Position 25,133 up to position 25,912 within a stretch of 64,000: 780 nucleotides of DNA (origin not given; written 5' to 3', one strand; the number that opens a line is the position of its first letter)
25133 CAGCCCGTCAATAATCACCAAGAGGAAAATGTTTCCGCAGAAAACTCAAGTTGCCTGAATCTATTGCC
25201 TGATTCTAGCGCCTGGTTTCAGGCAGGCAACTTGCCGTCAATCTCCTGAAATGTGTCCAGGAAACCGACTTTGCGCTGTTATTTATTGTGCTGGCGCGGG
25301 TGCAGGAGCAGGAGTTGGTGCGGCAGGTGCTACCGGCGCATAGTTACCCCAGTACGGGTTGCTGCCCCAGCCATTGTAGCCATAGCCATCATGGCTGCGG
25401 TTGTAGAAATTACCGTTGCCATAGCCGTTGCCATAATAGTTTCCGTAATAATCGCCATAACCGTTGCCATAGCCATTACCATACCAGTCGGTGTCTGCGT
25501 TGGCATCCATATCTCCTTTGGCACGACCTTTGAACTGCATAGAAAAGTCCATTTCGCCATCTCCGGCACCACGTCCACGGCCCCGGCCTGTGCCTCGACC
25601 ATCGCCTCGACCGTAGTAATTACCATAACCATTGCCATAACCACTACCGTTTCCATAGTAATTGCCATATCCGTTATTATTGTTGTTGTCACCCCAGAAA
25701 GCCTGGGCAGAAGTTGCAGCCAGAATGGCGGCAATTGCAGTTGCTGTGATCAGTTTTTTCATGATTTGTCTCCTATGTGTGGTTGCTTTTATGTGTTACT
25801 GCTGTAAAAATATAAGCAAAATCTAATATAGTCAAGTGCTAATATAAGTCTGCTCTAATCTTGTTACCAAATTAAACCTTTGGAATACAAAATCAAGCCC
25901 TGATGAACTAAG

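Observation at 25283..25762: Secreted Gly/Tyr-repeat protein resembling sulfur-globule envelope proteins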

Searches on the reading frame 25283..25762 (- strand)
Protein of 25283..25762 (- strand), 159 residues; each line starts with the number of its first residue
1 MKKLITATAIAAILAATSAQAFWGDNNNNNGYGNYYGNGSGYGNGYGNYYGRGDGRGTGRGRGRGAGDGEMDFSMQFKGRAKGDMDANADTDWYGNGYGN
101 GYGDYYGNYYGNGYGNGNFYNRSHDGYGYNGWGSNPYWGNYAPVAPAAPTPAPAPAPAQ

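Call 4: search_protein_families(library=pfam, proteins=[window:25283-25762:-], max_evalue=10)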
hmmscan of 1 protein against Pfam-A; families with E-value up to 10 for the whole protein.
window:25283-25762:- (159 aa): 3 families
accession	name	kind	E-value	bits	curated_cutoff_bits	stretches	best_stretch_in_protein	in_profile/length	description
PF22807.2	TrAA12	-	0.013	14.3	30.9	2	25-72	383-430/463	TrAA12-like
PF17228.7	SGP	-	0.024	15.9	26.7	2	52-152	9-90/93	Sulphur globule protein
PF08139.17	LPAM_1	-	4.7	8.3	20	1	1-16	1-16/18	Prokaryotic membrane lipoprotein lipid attachment site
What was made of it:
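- On Sulfur globule protein family (SgpA/SgpB type; Pfam PF17228 SGP): The query scores 15.9 bits (E 0.024), below the cut-off (call 4).
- Closest known: Allochromatium vinosum SgpA/SgpB. Different: The query scores only 15.9 bits on PF17228 (call 4).
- The query itself is below Pfam's gathering score (15.9 vs 26.7 bits, call 4). The query is below the Pfam cut-off (call 4).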

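Call 5: search_protein_families(library=ncbifam, proteins=[window:25283-25762:-], max_evalue=10)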
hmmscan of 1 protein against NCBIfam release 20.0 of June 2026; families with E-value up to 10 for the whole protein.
window:25283-25762:- (159 aa): 1 family
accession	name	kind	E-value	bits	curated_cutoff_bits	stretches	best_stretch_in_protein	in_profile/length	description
NF033849.1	ser_rich_anae_1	subfamily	0.094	10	650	1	30-124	349-442/1163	serine-rich protein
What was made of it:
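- Tried and rejected: Pfam and NCBIfam scans of the query alone gave only sub-threshold hits (calls 4, 5).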

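Call 6: find_homologous_proteins(query=window:25283-25762:-, max_evalue=0.001)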
Query window:25283-25762:- (159 aa): 19 proteins with E <= 0.001 among 8000 candidates.
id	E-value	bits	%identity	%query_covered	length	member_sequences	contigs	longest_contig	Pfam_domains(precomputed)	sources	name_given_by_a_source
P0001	5.0e-37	146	56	100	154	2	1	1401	-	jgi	jgi:hypothetical protein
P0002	2.9e-15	75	54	16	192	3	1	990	-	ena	-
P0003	5.1e-15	74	40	100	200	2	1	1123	PF17228.8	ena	-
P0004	1.8e-11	62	48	54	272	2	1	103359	PF00691.26,PF17228.8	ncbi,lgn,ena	-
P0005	6.5e-11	60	58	44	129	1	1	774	-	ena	-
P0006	1.7e-10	59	43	100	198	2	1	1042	-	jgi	-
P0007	1.8e-10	59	48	30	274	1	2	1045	PF00691.26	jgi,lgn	jgi:outer membrane protein OmpA-like peptidoglycan-associated protein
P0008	2.0e-10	59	37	67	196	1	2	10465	-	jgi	-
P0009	2.1e-9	56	49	60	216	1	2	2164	-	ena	-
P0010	3.9e-9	55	33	48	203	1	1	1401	-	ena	-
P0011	5.4e-9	54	36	69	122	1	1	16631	-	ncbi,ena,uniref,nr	ncbi:MAG: Unknown protein [uncultured Thiotrichaceae bacterium]|uniref:Uncharacterized protein n=1 T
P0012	1.1e-8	53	42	57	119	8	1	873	PF17228.8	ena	-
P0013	1.7e-8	53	46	74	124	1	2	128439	PF17228.8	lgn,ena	-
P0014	7.0e-8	51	32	97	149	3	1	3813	-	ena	-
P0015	1.3e-7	50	36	71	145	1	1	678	PF17228.8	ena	-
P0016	4.7e-7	48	44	74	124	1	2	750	PF17228.8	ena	-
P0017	1.2e-6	47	34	59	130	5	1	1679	PF17228.8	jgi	jgi:hypothetical protein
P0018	2.6e-6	45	40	84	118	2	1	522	PF17228.8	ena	-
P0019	6.8e-5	41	33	90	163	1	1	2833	PF17228.8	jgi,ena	-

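Call 13: search_protein_families(library=pfam, alignment_id=A1, max_evalue=0.1)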
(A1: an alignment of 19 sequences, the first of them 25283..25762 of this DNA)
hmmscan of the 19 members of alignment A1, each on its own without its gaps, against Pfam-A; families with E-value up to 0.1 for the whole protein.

A. member 1, window:25283-25762:- (159 aa): 2 families
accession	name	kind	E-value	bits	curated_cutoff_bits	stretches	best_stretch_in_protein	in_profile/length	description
PF22807.2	TrAA12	-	0.013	14.3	30.9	0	25-72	383-430/463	TrAA12-like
PF17228.7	SGP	-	0.024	15.9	26.7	0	52-152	9-90/93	Sulphur globule protein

B. families by the number of members that match (of 19 scanned): 6 families
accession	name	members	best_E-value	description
PF17228.7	SGP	17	1.6e-11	Sulphur globule protein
PF22807.2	TrAA12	11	0.00011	TrAA12-like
PF00691.25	OmpA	2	6.9e-26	OmpA family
PF05359.17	DUF748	2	0.00012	Domain of Unknown Function (DUF748)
PF02412.23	TSP_3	2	0.042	Thrombospondin type 3 repeat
PF18652.6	Adhesin_P1_N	2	0.058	Adhesin P1 N-terminal domain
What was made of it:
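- phmmer finds 19 relatives, and 17 of the 19 aligned sequences match PF17228 (best E 1.6e-11) (calls 6, 13).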

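Call 20: find_related_loci(query=A3, collection=genome_contigs, flank=8000)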
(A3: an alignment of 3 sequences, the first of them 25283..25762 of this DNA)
Query A3 (159 aa) in genome_contigs; peptide patterns used: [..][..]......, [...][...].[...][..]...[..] (x = any residue, [..] = any of these).
598 stretches matched a pattern (row limit reached: there are more); 16 encode a relative of the query (tblastn E <= 1e-3); 16 distinct loci.
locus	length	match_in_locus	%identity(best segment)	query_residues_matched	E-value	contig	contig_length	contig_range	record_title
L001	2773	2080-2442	63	1-116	3e-26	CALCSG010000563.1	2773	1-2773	MAG TPA_asm: uncultured Gammaproteobacteria bacterium isolate ERR2206791_bin.50_CONCOCT_v1.1_MAG genome assembly, contig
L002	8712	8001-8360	62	1-116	2e-25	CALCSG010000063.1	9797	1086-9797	MAG TPA_asm: uncultured Gammaproteobacteria bacterium isolate ERR2206791_bin.50_CONCOCT_v1.1_MAG genome assembly, contig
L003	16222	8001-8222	76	22-93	6e-18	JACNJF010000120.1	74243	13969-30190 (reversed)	MAG: Gammaproteobacteria bacterium isolate NIOZ-UU29 NIOZ-UU_NODE_288_length_74243_cov_17.4291, whole genome shotgun seq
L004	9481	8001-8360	58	1-116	2e-16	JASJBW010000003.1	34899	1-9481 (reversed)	MAG: Gammaproteobacteria bacterium isolate MO_103.B26 MO_103.c_59, whole genome shotgun sequence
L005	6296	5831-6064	50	70-159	2e-15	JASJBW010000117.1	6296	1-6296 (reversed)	MAG: Gammaproteobacteria bacterium isolate MO_103.B26 MO_103.c_1767, whole genome shotgun sequence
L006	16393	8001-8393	58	1-139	5e-15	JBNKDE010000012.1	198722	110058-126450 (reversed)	MAG: Gammaproteobacteria bacterium isolate F1.bin.8.strict NODE_12_length_198722_cov_13.217856, whole genome shotgun seq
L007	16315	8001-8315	47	1-115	1e-14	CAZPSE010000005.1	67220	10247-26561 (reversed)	MAG TPA_asm: uncultured Gammaproteobacteria bacterium isolate binchicken_co53_159 genome assembly, contig: NODE_52_lengt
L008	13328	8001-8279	76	1-93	3e-14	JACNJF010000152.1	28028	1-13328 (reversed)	MAG: Gammaproteobacteria bacterium isolate NIOZ-UU29 NIOZ-UU_NODE_1916_length_28028_cov_17.4744, whole genome shotgun se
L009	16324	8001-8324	57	1-101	1e-13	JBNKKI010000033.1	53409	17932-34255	MAG: Gammaproteobacteria bacterium isolate H1H2.bin.43.orig k141_121854, whole genome shotgun sequence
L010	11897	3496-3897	39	1-155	1e-10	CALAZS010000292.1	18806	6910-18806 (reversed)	MAG TPA_asm: uncultured Gammaproteobacteria bacterium isolate ERR1995201_bin.20_CONCOCT_v1.1_MAG genome assembly, contig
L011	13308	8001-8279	68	1-93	1e-8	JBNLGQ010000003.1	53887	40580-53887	MAG: Gammaproteobacteria bacterium isolate C1.bin.13.orig k141_719718, whole genome shotgun sequence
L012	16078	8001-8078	73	70-93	3e-6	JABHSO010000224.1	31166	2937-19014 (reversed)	MAG: Gammaproteobacteria bacterium isolate SI039_bin4 k141_591785, whole genome shotgun sequence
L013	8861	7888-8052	46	65-129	3e-6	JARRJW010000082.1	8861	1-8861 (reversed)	MAG: Gammaproteobacteria bacterium isolate Spart_030_MAG scaffold_12339, whole genome shotgun sequence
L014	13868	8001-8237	42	55-154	3e-6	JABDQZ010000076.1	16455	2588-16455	MAG: Gammaproteobacteria bacterium isolate Site_C16 k127_810611, whole genome shotgun sequence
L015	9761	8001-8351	46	3-122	1e-5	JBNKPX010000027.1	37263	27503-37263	MAG: Gammaproteobacteria bacterium isolate G1.bin.3.strict NODE_27_length_37263_cov_12.072958, whole genome shotgun sequ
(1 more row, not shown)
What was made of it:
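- Several MAGs carry 2 paralogues (call 20).
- Tried and rejected: It was repeated with a 3-sequence alignment (call 20).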

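Call 21: find_homologous_proteins(query=A2, max_evalue=0.001)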
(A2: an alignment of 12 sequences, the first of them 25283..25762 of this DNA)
Query A2 (12 sequences) (159 aa, profile of the alignment): 86 proteins with E <= 0.001 among 8000 candidates.
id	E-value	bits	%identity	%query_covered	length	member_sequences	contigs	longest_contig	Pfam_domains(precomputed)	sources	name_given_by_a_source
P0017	1.5e-38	150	34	59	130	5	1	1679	PF17228.8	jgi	jgi:hypothetical protein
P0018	2.2e-38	149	40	84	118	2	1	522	PF17228.8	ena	-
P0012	4.9e-38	148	42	57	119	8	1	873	PF17228.8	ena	-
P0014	1.9e-35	140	32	97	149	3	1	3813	-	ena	-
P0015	2.9e-34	136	36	71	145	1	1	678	PF17228.8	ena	-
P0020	6.1e-33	132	39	81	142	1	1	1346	PF17228.8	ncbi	-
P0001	3.9e-32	129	56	100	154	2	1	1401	-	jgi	jgi:hypothetical protein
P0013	4.8e-32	129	46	74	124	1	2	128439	PF17228.8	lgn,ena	-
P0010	1.3e-27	115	33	48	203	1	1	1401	-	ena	-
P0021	3.7e-25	107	48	26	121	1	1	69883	-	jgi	-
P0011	3.8e-25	107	36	69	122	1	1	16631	-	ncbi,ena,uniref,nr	ncbi:MAG: Unknown protein [uncultured Thiotrichaceae bacterium]|uniref:Uncharacterized protein n=1 T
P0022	8.7e-25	105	39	60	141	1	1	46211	PF17228.8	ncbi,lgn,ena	-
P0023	1.2e-24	105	39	79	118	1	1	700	PF17228.8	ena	-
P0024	1.0e-23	102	35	76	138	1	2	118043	PF17228.8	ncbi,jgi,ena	-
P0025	4.8e-23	100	41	67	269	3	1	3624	PF00691.26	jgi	-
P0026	9.3e-23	99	36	63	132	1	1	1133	PF17228.8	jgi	-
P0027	1.2e-19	89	41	47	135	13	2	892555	PF17228.8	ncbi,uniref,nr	ncbi:hypothetical protein JV46_04050 [Solemya velum gill symbiont]|uniref:Sulfur globule protein CV1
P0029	4.8e-19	87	-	-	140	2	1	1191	PF17228.8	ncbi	-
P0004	2.3e-17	81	48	54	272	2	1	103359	PF00691.26,PF17228.8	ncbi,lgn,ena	-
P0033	6.0e-16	77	36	90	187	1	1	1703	PF17228.8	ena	-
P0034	3.1e-15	75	-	-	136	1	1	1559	PF17228.8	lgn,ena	-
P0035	3.5e-15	74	45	74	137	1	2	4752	PF17228.8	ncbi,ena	-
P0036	5.4e-15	74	-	-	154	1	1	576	PF17228.8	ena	-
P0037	7.1e-15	73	38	51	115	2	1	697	PF17228.8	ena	-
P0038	1.8e-14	72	-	-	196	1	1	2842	PF17228.8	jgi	jgi:hypothetical protein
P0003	2.4e-14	72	-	-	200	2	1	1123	PF17228.8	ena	-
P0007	2.9e-14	71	-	-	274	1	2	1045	PF00691.26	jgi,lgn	jgi:outer membrane protein OmpA-like peptidoglycan-associated protein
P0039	9.8e-14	70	57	18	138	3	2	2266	PF17228.8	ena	-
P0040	1.6e-13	69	51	27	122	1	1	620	PF17228.8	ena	-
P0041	3.8e-13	68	52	11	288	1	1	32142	PF17228.8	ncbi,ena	-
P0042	4.7e-13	67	35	81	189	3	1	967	PF17228.8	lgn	-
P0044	8.5e-13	67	44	81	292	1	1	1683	PF00691.26,PF17228.8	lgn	-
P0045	1.8e-12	66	-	-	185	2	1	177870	PF17228.8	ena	-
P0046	2.0e-12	65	39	51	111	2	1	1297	PF17228.8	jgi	jgi:hypothetical protein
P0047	6.8e-12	64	37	51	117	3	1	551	PF17228.8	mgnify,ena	mgnify:CR=1 FL=1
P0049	1.2e-11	63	36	100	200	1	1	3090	PF17228.8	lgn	-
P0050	1.3e-10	60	48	16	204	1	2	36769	PF17228.8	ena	-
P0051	1.4e-10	59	-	-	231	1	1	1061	PF17228.8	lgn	-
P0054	4.6e-10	58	34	40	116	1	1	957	PF17228.8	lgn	-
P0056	8.4e-10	57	-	-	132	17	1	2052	PF17228.8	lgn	-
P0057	9.5e-10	57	53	12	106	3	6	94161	PF17228.8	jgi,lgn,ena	jgi:hypothetical protein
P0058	2.5e-9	55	-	-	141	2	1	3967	PF17228.8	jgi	jgi:hypothetical protein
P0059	3.5e-9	55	40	53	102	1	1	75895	PF17228.8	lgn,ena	-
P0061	1.8e-8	53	47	29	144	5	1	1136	PF17228.8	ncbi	-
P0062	2.7e-8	52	-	-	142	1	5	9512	PF17228.8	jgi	jgi:hypothetical protein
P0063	3.4e-8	52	39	43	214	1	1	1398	PF17228.8,PF15420.12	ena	-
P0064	7.5e-8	51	-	-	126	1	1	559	PF17228.8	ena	-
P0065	8.9e-8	50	33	49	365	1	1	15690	PF00691.26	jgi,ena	-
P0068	1.0e-6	47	31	41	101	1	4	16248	PF17228.8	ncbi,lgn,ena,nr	ncbi:MAG: sulfur globule protein CV1 [Gammaproteobacteria bacterium]|nr:sulfur globule protein CV1 [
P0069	1.6e-6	46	59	21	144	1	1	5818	PF17228.8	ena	-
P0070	1.7e-6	46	32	63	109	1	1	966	PF17228.8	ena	-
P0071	2.4e-6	46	-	-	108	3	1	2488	PF17228.8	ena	-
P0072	2.6e-6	46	35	92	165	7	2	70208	PF17228.8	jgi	jgi:hypothetical protein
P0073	3.0e-6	45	34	92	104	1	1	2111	PF17228.8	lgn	-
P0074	3.4e-6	45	37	64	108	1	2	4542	PF17228.8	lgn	-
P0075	3.7e-6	45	36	64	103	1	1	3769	PF17228.8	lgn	-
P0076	4.0e-6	45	41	64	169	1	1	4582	PF17228.8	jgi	jgi:hypothetical protein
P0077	4.8e-6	45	38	74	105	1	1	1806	PF17228.8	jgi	jgi:hypothetical protein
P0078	8.0e-6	44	-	-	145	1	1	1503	PF17228.8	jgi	jgi:hypothetical protein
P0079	8.8e-6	44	30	27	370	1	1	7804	PF17228.8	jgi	-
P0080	1.1e-5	44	-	-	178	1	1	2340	PF17228.8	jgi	jgi:hypothetical protein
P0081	1.4e-5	43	-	-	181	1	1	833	PF17228.8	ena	-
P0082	1.5e-5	43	31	51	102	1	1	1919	PF17228.8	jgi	jgi:hypothetical protein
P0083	1.8e-5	43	63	17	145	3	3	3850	PF17228.8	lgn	-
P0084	4.7e-5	42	-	-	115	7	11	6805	PF17228.8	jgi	jgi:hypothetical protein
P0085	1.0e-4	40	37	54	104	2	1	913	PF17228.8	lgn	-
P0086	1.2e-4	40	29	85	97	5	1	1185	PF17228.8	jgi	-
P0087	2.9e-4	39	-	-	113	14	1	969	PF17228.8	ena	-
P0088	4.2e-4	38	39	72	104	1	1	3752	PF17228.8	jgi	jgi:hypothetical protein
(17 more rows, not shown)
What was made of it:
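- Every named host of a family member is a sulfur oxidiser or a Thiotrichaceae member (call 21).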

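Call 29: list_cluster_members(proteins=[P0089, window:25283-25762:-, P0090])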
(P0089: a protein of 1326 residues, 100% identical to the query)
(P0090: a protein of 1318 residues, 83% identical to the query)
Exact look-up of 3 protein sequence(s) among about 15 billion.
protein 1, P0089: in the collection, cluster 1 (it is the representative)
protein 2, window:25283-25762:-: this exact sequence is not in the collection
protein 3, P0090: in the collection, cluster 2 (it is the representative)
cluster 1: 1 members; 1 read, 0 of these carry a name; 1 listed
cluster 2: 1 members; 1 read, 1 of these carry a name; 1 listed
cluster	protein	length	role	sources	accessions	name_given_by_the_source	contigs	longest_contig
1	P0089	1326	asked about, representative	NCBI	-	-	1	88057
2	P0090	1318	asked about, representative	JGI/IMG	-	phosphoribosylformylglycinamidine synthase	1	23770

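Call 35: search_protein_families(library=pfam, proteins=[P0057, P0068, P0086, P0059, P0013, P0012, P0027], max_evalue=1)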
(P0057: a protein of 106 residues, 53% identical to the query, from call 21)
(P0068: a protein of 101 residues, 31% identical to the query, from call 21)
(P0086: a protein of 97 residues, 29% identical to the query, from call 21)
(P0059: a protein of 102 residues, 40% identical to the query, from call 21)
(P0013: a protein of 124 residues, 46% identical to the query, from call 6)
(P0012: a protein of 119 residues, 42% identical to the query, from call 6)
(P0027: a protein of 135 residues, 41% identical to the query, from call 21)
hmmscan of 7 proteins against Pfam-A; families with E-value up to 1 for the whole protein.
P0057 (106 aa): 2 families
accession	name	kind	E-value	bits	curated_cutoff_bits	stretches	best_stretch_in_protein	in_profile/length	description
PF17228.7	SGP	-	5.6e-11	43.6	26.7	1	19-104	1-84/93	Sulphur globule protein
PF22807.2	TrAA12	-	0.0015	17.3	30.9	1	22-82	378-432/463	TrAA12-like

P0068 (101 aa): 2 families
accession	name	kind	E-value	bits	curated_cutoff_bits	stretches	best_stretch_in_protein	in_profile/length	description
PF17228.7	SGP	-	1.3e-06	29.6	26.7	1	19-96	1-70/93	Sulphur globule protein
PF22807.2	TrAA12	-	0.11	11.3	30.9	1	33-82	381-430/463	TrAA12-like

P0086 (97 aa): 1 family
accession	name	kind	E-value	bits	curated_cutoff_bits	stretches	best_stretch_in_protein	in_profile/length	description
PF17228.7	SGP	-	1.9e-13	51.5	26.7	1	19-91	10-88/93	Sulphur globule protein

P0059 (102 aa): 3 families
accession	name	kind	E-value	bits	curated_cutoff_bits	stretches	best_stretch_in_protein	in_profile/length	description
PF17228.7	SGP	-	1e-18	68.4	26.7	1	20-100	11-89/93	Sulphur globule protein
PF22807.2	TrAA12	-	0.033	12.9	30.9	1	22-66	385-429/463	TrAA12-like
PF24606.1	CEMIP_beta-hel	-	0.089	13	27.3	1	14-52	143-182/212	CEMIP beta-helix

P0013 (124 aa): 2 families
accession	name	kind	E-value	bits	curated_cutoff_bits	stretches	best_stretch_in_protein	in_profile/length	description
PF17228.7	SGP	-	4.4e-10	40.7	26.7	1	31-122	2-85/93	Sulphur globule protein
PF22807.2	TrAA12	-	0.00011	21.2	30.9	1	23-85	380-436/463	TrAA12-like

P0012 (119 aa): 2 families
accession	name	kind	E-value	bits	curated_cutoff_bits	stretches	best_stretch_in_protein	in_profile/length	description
PF17228.7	SGP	-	2e-10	41.8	26.7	1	31-118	4-92/93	Sulphur globule protein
PF22807.2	TrAA12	-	0.023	13.4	30.9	1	14-57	378-421/463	TrAA12-like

P0027 (135 aa): 3 families
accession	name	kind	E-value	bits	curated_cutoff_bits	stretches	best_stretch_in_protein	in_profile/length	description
PF17228.7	SGP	-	1.5e-11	45.4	26.7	1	40-135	6-93/93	Sulphur globule protein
PF22807.2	TrAA12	-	0.004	16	30.9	1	31-86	384-437/463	TrAA12-like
PF25698.1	EBNA2_Core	-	0.032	13.9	35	1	38-64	236-264/389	EBNA-2 core transactivation domain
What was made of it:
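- On TrAA12-like (PF22807), and generic glycine-rich structural proteins: The match is to a low-complexity stretch (profile positions 383-430 of 463) and is compositional (calls 4, 35).
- Closest known: Solemya velum gill symbiont protein P0027. Same: It scores 45.4 bits on PF17228 (call 35).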

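Call 36: find_encoding_contigs(protein=P0013, flank=10000, max_places=3)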
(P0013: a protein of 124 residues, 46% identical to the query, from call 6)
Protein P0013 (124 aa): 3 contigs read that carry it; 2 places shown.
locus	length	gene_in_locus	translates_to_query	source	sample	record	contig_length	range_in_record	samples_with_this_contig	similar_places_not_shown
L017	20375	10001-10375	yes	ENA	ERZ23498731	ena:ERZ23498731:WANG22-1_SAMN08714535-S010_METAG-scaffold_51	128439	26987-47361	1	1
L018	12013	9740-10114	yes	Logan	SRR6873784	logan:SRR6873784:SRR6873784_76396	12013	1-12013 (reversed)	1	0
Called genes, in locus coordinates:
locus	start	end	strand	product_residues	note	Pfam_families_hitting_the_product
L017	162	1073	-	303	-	PF02729:OTCace_N, PF00185:OTCace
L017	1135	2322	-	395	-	PF00202:Aminotran_3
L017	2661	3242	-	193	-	PF00081:Sod_Fe_N, PF02777:Sod_Fe_C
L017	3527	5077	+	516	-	PF02538:Hydantoinase_B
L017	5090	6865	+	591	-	PF13522:GATase_6, PF12481:DUF3700 (weak), PF13537:GATase_7, PF00733:Asn_synthase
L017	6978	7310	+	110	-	PF00462:Glutaredoxin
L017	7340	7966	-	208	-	PF00929:RNase_T, PF16473:Rv2179c-like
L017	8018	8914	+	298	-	PF01963:TraB_PrgY_gumN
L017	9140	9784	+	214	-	PF04333:MlaA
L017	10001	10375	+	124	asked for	PF17228:SGP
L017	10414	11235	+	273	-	-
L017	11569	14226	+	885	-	PF28598:PDH_E1_N, PF00456:Transketolase_N, PF17831:PDH_E1_M, PF22613:Transketolase_C_1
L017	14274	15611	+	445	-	PF00364:Biotin_lipoyl, PF25984:BSH_YknX (faint), PF02817:E3_binding, PF00198:2-oxoacid_dh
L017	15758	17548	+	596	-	PF00364:Biotin_lipoyl, PF01262:AlaDh_PNT_C (faint), PF01134:GIDA (weak), PF07992:Pyr_redox_2, PF12831:FAD_oxidored, PF13738:Pyr_redox_3 (weak), PF00070:Pyr_redox, PF02852:Pyr_redox_dim, +3 more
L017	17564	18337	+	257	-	PF00561:Abhydrolase_1, PF00975:Thioesterase (weak), PF07819:PGAP1 (weak), PF12146:Hydrolase_4, PF12697:Abhydrolase_6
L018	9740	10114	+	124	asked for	PF17228:SGP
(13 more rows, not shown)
